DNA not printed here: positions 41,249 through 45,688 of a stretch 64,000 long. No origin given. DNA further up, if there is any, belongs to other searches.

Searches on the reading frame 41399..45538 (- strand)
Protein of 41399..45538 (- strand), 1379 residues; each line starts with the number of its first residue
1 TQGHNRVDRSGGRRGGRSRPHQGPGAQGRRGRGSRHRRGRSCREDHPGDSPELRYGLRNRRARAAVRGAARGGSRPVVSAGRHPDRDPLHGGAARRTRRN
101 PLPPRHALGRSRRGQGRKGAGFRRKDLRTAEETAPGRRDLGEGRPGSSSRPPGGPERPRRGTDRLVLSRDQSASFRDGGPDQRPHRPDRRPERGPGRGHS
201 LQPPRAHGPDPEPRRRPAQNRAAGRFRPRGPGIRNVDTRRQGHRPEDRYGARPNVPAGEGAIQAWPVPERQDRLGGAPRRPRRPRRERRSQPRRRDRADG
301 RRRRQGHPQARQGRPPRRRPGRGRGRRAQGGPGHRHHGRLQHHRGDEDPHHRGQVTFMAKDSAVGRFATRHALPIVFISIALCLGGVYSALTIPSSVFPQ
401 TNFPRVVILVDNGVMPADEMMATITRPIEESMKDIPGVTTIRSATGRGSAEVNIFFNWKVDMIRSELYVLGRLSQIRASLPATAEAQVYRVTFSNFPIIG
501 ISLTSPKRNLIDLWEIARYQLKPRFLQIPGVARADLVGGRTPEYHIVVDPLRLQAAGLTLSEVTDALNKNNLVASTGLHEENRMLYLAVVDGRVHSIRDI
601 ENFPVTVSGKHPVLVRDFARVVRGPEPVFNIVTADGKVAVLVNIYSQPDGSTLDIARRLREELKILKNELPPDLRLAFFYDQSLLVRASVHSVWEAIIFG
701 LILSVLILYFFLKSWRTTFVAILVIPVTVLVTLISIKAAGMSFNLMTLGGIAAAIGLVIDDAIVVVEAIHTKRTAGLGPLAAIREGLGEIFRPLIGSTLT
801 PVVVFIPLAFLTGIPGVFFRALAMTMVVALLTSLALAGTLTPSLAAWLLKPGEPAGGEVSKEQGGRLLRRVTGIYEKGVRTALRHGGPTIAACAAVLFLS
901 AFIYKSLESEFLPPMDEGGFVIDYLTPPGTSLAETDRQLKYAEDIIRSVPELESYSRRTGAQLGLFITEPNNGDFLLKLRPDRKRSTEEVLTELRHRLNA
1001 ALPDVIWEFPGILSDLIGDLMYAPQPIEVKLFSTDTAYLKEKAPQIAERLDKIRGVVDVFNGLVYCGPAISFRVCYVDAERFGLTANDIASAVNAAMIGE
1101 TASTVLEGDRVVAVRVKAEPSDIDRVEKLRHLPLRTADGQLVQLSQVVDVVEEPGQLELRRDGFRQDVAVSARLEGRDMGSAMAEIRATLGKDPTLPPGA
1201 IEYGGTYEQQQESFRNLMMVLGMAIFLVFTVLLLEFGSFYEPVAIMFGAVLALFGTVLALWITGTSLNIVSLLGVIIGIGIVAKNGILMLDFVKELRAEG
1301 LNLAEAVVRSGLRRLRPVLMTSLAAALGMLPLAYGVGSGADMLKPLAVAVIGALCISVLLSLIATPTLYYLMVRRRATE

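Call 22: search_protein_families(library=pfam, proteins=[window:41399-45538:-], max_evalue=0.001)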
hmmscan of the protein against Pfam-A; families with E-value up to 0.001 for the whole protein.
window:41399-45538:- (1379 aa): 2 families
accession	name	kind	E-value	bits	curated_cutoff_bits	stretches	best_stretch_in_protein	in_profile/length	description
PF00873.25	ACR_tran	-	1.1e-230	768.7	28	1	367-1372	4-1020/1021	AcrB/AcrD/AcrF family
PF03176.21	MMPL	-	0.00023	20.7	20.5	1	1174-1375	98-305/333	MMPL family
